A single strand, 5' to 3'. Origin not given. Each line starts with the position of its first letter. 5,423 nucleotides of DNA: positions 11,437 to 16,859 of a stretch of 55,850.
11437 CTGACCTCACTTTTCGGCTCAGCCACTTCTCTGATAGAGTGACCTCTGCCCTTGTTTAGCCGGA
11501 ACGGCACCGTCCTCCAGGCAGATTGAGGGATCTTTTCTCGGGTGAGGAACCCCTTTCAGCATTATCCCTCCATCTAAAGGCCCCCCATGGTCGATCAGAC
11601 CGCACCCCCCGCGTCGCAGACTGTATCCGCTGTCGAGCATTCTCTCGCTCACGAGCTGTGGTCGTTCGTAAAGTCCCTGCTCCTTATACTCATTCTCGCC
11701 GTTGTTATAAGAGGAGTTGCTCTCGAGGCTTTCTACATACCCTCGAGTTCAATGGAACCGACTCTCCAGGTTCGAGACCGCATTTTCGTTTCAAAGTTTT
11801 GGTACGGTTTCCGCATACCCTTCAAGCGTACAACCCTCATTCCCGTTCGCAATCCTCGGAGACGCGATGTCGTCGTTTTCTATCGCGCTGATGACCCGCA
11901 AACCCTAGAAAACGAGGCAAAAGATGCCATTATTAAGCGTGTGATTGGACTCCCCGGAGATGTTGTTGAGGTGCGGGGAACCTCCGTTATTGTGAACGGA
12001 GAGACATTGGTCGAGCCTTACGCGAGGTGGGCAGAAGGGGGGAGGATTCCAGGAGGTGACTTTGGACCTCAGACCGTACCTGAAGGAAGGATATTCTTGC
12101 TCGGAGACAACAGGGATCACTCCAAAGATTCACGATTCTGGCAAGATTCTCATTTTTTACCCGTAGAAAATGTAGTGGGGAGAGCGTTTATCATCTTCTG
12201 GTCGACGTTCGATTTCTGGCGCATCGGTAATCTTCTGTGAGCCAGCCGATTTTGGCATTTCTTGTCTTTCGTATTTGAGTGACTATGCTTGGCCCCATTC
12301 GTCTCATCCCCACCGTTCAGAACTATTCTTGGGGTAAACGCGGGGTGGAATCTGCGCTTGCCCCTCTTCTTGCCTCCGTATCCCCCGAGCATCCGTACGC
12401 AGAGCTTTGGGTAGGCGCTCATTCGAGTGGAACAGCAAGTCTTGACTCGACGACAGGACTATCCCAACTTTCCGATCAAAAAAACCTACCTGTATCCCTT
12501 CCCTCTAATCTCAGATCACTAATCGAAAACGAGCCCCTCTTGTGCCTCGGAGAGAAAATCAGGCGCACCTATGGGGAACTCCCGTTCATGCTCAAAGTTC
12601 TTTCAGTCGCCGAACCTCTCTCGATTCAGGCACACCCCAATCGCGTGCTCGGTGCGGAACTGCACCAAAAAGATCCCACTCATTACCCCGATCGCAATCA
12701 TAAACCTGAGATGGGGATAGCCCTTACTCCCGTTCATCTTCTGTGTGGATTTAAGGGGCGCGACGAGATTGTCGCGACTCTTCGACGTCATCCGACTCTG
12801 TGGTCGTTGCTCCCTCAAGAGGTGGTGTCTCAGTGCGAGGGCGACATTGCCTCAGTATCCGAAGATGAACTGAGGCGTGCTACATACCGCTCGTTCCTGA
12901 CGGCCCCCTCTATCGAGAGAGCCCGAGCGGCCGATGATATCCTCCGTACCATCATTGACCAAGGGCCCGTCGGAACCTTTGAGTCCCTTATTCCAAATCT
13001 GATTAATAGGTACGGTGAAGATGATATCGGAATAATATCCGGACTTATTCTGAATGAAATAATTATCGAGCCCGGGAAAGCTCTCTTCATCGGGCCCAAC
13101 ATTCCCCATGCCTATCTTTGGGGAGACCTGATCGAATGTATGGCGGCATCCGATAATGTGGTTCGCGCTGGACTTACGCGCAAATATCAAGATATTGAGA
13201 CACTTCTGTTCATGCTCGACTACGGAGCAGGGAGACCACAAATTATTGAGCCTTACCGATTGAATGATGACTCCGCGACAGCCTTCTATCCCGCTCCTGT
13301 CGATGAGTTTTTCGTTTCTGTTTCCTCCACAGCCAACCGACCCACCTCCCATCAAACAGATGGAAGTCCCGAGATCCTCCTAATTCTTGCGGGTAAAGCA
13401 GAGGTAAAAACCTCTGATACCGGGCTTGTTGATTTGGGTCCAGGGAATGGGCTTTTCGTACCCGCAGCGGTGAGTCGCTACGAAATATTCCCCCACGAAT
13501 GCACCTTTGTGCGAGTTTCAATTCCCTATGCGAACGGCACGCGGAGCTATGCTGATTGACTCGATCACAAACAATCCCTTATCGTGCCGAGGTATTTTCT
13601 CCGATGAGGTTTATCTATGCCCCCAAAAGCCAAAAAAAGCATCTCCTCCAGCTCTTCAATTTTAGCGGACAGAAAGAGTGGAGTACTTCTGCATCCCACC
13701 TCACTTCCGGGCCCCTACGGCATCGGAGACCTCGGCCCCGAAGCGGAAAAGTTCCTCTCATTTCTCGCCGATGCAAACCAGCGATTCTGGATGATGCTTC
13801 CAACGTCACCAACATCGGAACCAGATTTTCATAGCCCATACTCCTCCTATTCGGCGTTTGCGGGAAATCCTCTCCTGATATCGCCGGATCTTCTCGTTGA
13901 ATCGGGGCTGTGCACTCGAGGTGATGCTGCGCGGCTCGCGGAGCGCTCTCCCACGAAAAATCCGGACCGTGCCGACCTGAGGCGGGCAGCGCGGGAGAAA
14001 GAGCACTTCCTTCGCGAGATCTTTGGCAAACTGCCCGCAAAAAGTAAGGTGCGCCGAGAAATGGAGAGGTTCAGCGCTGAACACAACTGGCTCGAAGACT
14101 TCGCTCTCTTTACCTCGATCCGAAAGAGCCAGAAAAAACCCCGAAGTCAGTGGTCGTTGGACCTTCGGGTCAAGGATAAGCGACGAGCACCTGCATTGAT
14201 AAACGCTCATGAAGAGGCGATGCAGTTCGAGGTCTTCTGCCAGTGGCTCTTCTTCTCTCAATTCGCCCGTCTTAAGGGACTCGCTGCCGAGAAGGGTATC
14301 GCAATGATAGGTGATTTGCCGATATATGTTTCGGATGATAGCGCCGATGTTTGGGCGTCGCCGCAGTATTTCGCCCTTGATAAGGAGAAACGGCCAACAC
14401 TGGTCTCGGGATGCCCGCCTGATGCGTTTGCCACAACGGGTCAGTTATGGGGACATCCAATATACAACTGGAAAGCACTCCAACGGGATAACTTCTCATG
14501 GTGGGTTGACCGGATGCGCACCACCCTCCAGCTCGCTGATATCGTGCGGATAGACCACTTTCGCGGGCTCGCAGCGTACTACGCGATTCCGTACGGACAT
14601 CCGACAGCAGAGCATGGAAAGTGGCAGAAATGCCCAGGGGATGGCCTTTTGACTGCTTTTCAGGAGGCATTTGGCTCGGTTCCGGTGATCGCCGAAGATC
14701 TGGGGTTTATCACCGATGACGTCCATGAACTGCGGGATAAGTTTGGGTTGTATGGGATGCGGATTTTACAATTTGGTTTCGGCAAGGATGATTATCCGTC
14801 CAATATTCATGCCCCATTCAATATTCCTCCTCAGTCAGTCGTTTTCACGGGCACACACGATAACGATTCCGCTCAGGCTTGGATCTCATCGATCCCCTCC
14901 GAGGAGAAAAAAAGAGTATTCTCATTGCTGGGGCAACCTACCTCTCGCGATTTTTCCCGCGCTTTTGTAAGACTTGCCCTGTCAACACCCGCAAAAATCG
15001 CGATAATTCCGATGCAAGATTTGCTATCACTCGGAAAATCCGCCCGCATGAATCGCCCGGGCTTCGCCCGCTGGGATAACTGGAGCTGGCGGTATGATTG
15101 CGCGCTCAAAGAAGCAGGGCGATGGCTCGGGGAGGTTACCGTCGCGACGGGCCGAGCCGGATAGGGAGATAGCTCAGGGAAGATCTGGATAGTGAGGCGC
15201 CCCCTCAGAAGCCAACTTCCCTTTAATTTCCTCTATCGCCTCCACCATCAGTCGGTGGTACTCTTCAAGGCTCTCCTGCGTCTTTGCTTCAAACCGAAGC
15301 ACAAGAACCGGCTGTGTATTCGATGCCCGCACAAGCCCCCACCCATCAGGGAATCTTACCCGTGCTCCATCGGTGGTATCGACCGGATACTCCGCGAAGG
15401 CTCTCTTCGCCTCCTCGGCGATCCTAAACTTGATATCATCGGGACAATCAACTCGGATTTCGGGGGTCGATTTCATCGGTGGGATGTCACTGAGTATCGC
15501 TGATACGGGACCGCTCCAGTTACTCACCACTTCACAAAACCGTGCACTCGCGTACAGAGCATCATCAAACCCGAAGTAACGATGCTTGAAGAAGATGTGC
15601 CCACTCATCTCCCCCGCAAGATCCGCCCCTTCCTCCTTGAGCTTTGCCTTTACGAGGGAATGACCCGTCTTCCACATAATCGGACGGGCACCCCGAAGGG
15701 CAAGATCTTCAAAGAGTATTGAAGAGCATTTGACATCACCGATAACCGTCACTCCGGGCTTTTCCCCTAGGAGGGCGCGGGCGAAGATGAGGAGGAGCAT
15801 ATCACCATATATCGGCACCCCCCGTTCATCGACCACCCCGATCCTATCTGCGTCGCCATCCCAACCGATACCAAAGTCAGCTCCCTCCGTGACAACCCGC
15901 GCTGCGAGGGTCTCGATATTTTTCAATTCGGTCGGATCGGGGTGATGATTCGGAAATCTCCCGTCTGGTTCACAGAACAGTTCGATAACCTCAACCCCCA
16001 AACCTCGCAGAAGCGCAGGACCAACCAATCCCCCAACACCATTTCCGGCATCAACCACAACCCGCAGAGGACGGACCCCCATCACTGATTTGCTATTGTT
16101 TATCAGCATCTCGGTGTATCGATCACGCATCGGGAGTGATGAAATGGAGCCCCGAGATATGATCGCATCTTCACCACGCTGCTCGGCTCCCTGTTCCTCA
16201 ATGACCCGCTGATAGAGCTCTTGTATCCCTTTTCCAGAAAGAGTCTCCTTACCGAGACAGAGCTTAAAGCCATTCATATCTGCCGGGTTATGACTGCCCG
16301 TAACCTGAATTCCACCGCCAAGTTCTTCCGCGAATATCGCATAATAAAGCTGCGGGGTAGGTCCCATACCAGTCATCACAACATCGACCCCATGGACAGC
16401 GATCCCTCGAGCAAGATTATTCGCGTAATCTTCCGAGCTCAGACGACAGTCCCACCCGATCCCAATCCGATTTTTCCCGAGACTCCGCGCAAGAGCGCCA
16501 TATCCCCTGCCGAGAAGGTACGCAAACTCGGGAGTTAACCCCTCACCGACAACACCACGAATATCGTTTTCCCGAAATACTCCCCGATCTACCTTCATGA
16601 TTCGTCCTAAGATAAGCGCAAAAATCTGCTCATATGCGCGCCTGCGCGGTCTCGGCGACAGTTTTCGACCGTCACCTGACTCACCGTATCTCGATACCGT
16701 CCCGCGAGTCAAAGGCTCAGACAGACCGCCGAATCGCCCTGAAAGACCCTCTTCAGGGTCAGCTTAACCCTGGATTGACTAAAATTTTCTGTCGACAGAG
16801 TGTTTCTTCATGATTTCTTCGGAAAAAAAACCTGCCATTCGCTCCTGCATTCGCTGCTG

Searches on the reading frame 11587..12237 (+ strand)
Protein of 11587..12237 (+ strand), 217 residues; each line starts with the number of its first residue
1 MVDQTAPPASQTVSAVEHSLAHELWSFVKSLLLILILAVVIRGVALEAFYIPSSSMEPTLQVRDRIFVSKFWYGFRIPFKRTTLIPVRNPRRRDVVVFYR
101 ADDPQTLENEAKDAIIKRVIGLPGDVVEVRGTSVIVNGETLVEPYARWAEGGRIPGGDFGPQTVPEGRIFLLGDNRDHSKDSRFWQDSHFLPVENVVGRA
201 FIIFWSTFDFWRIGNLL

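Call 68: search_protein_families(library=pfam, proteins=[window:11587-12237:+], max_evalue=0.00001)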
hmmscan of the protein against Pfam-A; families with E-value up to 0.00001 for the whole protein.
window:11587-12237:+ (217 aa): 1 family
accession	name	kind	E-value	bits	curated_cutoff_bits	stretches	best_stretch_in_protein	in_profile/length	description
PF10502.14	Peptidase_S26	-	6.6e-44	150.3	22.9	1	25-205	2-168/168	Signal peptidase, peptidase S26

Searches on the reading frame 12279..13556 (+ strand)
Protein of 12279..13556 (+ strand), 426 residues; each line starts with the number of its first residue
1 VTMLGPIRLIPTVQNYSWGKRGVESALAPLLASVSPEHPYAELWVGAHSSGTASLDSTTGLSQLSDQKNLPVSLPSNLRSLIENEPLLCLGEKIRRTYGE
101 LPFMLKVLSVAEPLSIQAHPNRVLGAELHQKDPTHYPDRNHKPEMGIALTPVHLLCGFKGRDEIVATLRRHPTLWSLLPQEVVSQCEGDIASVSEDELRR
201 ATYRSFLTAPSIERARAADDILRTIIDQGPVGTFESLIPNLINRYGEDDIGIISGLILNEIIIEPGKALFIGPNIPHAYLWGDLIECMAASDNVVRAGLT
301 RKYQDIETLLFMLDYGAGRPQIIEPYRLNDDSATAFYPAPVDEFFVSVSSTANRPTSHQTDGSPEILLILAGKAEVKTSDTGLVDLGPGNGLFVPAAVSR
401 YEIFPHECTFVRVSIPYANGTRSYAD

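Call 68: search_protein_families(library=pfam, proteins=[window:12279-13556:+], max_evalue=0.00001)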
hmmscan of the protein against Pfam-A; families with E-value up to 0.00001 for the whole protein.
window:12279-13556:+ (426 aa): 1 family
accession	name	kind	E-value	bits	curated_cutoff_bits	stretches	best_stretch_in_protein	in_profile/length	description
PF20511.4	PMI_typeI_cat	-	1.2e-39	136.1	22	1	8-159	3-141/143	Phosphomannose isomerase type I, catalytic domain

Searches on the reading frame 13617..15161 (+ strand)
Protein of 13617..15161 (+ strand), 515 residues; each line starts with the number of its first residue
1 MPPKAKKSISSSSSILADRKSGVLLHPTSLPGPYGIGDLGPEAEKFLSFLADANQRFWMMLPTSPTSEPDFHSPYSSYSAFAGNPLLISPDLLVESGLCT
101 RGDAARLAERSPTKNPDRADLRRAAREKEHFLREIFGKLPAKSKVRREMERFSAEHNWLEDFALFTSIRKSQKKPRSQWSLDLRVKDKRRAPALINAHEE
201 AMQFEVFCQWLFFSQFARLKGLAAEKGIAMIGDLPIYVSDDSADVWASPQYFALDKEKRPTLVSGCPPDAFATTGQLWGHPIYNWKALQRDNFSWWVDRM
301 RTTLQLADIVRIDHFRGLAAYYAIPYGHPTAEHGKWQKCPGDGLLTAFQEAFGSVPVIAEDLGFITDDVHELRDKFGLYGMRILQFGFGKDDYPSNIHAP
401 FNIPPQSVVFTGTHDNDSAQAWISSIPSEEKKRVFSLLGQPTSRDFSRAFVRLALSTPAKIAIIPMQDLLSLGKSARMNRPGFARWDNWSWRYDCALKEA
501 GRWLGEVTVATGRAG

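Call 68: search_protein_families(library=pfam, proteins=[window:13617-15161:+], max_evalue=0.00001)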
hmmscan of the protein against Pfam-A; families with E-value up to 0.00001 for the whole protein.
window:13617-15161:+ (515 aa): 1 family
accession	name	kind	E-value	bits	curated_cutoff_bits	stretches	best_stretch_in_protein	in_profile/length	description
PF02446.23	Glyco_hydro_77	-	1.8e-150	502.4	25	1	25-494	1-460/465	4-alpha-glucanotransferase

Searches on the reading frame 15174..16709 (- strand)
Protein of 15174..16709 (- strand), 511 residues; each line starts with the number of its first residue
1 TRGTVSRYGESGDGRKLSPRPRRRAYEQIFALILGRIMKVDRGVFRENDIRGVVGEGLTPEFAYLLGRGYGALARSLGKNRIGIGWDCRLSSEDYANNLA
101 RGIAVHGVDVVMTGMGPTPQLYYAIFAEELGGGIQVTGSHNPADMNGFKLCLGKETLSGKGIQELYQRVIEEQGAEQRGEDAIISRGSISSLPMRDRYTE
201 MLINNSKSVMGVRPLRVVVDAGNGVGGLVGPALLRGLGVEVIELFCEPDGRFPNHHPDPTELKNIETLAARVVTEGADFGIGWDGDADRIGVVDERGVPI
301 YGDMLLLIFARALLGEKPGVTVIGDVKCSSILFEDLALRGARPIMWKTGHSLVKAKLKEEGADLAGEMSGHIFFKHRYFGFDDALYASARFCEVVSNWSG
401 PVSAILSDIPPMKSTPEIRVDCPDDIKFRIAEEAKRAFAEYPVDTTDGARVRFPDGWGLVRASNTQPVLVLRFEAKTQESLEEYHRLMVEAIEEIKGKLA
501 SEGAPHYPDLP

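Call 68: search_protein_families(library=pfam, proteins=[window:15174-16709:-], max_evalue=0.00001)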
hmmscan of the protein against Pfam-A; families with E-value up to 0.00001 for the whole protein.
window:15174-16709:- (511 aa): 4 families
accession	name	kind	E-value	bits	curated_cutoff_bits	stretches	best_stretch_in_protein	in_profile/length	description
PF02878.22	PGM_PMM_I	-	1.5e-29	102.9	22.5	1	44-169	3-131/138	Phosphoglucomutase/phosphomannomutase, alpha/beta/alpha domain I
PF02879.22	PGM_PMM_II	-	1e-26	93.9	29.3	1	197-297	2-103/103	Phosphoglucomutase/phosphomannomutase, alpha/beta/alpha domain II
PF02880.22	PGM_PMM_III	-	2.1e-21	76.6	20.7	1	302-409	2-111/115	Phosphoglucomutase/phosphomannomutase, alpha/beta/alpha domain III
PF00408.26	PGM_PMM_IV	-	7e-15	55.3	23.1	1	417-486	1-63/68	Phosphoglucomutase/phosphomannomutase, C-terminal domain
